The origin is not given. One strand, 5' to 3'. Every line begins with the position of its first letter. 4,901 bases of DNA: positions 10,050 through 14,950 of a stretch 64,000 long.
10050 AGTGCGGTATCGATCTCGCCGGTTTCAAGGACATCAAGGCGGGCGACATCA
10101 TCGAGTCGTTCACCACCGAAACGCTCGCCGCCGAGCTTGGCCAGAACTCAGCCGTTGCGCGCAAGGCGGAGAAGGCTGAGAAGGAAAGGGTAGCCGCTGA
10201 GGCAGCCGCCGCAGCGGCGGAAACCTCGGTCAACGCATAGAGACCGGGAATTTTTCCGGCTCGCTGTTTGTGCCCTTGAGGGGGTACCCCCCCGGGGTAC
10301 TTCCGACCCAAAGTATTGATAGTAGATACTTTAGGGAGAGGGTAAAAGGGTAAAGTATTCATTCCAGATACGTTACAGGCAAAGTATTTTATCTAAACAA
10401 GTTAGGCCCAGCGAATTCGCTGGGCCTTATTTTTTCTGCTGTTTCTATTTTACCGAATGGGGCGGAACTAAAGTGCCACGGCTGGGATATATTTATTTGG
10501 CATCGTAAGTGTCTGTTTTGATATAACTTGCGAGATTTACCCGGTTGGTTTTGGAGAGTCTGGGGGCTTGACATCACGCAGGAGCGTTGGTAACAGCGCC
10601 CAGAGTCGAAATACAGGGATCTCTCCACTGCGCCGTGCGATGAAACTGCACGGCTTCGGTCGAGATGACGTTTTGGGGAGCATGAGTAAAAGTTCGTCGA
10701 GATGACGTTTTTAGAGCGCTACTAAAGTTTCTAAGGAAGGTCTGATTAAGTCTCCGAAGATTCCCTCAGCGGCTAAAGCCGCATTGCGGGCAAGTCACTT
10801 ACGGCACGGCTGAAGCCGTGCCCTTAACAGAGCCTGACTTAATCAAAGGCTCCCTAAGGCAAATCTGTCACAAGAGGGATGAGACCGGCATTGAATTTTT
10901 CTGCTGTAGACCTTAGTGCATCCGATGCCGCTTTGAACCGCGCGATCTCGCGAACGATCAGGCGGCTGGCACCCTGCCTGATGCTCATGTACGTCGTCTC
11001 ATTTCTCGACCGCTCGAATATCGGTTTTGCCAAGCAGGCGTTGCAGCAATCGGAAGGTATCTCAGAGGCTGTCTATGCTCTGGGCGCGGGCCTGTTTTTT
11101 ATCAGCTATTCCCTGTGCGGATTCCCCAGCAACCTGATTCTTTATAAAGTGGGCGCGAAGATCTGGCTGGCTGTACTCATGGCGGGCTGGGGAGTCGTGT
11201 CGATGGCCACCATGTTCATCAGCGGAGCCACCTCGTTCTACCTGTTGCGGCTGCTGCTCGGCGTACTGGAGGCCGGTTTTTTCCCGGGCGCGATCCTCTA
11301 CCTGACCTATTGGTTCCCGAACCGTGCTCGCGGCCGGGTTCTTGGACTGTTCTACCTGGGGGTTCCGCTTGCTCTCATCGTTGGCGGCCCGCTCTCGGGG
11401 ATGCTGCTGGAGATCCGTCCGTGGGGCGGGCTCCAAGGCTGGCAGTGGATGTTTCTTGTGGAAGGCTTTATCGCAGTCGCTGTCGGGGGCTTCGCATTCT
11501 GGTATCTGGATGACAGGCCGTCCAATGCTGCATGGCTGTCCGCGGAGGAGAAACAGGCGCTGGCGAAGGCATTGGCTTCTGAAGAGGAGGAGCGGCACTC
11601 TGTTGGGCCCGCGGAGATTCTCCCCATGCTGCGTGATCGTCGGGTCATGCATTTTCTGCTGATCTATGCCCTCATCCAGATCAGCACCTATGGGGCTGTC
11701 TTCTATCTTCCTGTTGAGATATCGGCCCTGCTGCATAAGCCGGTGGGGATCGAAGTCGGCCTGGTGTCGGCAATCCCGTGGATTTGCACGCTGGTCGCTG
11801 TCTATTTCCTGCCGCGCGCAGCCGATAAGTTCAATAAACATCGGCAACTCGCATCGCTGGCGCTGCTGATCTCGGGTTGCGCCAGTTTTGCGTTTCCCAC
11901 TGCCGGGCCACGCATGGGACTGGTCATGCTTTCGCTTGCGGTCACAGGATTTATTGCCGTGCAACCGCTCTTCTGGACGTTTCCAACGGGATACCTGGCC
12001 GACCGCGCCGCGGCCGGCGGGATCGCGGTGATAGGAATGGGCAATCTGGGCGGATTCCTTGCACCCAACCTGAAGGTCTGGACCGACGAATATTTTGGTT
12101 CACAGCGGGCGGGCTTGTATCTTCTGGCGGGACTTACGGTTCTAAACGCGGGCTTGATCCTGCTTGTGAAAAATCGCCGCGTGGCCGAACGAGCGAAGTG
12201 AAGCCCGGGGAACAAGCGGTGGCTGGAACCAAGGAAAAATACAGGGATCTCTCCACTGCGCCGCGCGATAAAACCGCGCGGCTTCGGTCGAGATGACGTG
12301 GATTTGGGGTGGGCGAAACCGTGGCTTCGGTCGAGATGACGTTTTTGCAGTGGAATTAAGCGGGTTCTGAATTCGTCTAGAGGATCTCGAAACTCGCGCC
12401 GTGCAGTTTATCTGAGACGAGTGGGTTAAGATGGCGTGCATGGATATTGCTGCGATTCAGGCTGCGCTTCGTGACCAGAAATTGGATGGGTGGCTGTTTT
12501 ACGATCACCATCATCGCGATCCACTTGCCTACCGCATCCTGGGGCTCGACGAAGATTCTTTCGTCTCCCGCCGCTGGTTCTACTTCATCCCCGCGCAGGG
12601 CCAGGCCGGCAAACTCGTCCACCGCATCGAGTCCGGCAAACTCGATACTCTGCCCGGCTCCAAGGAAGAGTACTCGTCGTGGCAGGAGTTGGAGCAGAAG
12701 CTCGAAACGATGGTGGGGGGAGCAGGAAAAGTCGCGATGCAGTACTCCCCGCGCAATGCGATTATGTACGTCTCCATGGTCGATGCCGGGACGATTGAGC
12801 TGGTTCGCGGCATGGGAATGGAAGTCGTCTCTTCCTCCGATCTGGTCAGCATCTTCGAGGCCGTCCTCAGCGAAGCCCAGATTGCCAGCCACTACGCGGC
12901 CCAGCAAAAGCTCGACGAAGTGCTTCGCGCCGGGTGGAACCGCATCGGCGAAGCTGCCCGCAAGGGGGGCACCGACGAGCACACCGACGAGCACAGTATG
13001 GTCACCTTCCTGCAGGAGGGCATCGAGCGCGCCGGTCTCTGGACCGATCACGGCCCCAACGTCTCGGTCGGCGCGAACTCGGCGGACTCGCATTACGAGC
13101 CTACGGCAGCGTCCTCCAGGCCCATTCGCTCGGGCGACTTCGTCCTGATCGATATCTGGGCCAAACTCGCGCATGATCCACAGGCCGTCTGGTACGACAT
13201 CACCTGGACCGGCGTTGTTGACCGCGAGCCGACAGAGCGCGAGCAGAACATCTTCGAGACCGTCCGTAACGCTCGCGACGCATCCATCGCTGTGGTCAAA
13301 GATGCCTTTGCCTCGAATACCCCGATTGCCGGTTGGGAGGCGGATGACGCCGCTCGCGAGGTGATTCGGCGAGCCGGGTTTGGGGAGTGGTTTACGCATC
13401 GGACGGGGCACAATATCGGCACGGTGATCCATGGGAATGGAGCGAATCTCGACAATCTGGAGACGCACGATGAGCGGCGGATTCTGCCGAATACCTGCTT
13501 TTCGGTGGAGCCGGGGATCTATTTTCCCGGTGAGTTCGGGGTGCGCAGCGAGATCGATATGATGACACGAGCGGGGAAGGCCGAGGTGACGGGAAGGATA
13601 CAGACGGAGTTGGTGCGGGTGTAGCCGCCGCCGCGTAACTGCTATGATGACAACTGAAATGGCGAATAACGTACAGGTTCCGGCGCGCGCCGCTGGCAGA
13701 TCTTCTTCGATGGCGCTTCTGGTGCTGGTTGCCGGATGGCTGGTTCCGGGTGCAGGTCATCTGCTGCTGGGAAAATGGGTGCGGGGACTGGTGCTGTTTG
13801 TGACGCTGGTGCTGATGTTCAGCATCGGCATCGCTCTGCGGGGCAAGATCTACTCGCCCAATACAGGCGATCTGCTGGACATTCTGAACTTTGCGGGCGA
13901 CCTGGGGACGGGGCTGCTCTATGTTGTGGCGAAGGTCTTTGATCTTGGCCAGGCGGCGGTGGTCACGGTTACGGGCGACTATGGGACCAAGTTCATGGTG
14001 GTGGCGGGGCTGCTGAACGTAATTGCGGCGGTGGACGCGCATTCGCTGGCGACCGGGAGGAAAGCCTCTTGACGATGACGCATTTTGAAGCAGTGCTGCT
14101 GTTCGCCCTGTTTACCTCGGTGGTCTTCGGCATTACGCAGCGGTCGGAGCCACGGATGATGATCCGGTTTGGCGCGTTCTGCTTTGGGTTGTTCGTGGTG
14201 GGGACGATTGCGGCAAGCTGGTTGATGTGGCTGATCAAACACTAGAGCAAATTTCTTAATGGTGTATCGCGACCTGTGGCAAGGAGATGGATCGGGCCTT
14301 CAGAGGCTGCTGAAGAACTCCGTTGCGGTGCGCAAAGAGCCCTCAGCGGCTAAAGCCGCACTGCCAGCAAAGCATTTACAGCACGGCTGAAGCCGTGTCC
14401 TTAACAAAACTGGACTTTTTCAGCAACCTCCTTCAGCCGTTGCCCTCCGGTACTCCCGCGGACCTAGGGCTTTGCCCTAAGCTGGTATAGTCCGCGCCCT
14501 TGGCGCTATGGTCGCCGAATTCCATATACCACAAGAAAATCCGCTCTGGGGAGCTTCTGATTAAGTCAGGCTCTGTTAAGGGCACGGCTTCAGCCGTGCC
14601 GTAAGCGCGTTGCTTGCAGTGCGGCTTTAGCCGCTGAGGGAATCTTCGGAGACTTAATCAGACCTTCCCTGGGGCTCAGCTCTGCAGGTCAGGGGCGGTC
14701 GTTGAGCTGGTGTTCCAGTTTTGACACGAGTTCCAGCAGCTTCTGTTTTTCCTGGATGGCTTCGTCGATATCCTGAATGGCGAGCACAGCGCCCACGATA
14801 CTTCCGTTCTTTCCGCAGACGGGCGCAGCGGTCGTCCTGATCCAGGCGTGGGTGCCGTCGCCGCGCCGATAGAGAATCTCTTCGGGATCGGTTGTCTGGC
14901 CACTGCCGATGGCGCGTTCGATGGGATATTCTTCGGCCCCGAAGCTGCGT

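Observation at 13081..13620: Strand G/C asymmetry flips inside an intact gene and forms domains independent of gene direction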

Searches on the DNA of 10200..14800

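Call 70: search_rna_families(source=window, start=10200, end=14800, threshold=evalue, max_evalue=0.1)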
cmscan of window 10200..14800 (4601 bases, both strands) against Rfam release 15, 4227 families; matches with E-value up to 0.1: 3.
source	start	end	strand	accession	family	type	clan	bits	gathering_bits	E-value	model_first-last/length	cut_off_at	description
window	14463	14507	+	RF01687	Acido-Lenti-1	Gene; sRNA;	-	30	37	0.00053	1-46/46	no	Acido-Lenti-1 RNA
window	10363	10428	+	RF01393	isrJ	Gene; sRNA;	-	29.1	37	0.018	1-75/75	no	isrJ Hfq binding RNA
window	10327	10434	+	RF00021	Spot_42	Gene; sRNA;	-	25.3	80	0.093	1-115/115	no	Spot 42 RNA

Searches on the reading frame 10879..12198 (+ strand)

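Call 10: search_protein_families(library=pfam, proteins=[window:10879-12198:+])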
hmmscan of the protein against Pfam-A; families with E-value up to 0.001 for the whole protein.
window:10879-12198:+ (440 aa): 1 family
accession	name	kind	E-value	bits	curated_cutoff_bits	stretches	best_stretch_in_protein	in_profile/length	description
PF07690.21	MFS_1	-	3.5e-41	141.7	33.4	1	34-396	1-347/347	Major Facilitator Superfamily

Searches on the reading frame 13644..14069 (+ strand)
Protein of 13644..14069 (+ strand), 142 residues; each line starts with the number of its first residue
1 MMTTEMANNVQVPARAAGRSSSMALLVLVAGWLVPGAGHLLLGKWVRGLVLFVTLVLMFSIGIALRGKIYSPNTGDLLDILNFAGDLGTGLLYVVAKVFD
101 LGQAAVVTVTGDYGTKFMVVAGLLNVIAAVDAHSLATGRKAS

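Call 10: search_protein_families(library=pfam, proteins=[window:13644-14069:+])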
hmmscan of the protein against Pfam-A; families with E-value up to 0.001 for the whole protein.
window:13644-14069:+ (142 aa): 1 family
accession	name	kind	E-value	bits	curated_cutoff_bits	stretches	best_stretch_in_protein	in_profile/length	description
PF20382.3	DUF6677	-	1.2e-40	139.2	24.3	1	27-140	2-115/116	Family of unknown function (DUF6677)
